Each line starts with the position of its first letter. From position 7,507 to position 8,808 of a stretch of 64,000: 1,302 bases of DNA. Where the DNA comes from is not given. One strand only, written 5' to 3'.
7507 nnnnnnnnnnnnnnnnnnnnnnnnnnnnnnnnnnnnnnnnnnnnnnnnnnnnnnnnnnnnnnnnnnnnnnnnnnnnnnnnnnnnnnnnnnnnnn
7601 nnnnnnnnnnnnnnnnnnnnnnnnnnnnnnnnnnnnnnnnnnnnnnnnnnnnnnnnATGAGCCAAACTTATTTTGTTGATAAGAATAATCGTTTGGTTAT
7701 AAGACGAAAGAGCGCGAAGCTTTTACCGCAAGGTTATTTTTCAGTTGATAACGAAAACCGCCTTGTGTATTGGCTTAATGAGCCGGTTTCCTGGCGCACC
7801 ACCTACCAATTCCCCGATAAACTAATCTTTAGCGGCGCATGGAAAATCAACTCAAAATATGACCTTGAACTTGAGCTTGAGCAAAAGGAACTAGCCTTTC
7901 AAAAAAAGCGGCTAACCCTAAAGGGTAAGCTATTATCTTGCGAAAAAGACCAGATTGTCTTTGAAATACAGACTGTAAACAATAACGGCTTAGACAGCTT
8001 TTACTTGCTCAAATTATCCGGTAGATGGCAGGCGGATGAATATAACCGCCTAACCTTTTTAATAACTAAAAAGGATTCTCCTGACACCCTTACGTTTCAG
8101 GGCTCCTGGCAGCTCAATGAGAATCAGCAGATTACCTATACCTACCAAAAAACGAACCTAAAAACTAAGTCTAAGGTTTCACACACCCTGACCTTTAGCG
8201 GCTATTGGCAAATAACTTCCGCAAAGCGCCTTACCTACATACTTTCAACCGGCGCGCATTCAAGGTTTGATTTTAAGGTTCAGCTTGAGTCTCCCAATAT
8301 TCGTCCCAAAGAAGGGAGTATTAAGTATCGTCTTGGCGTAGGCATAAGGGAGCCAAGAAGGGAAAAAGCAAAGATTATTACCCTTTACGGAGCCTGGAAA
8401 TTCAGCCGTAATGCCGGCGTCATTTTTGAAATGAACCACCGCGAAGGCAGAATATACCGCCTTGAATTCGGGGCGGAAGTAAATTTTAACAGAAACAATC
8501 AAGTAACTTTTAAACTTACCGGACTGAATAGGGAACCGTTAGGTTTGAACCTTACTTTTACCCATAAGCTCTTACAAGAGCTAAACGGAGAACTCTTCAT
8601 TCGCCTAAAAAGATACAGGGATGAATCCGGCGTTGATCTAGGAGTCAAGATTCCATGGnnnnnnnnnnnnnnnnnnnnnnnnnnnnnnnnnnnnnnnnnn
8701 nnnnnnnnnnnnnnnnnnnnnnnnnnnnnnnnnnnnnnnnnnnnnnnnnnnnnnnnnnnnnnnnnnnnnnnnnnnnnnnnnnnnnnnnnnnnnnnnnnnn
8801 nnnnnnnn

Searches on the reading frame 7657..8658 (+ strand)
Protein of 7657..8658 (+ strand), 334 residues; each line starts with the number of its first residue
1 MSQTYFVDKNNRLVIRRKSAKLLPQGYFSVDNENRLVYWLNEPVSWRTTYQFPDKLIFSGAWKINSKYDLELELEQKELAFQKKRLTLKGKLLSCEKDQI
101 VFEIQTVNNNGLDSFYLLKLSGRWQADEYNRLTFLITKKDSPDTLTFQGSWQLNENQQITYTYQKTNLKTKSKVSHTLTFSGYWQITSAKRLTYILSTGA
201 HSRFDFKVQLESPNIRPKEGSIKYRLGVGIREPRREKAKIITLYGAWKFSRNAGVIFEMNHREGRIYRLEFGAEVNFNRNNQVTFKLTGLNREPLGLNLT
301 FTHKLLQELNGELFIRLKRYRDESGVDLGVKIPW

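Call 11: search_protein_families(library=pfam, proteins=[window:7657-8658:+], max_evalue=0.0001)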
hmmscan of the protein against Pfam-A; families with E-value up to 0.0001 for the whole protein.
window:7657-8658:+ (334 aa): 0 families

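Call 33: search_protein_families(library=pfam, proteins=[window:7657-8658:+], max_evalue=0.01)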
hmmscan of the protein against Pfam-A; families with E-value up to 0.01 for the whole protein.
window:7657-8658:+ (334 aa): 1 family
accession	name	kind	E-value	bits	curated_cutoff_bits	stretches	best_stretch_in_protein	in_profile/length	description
PF25222.1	DUF7840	-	0.0027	17.8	27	0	120-181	160-222/224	Domain of unknown function (DUF7840)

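Call 65: search_protein_families(library=ncbifam, proteins=[window:7657-8658:+], max_evalue=1e-10)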
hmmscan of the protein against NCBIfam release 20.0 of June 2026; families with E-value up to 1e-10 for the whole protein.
window:7657-8658:+ (334 aa): 0 families
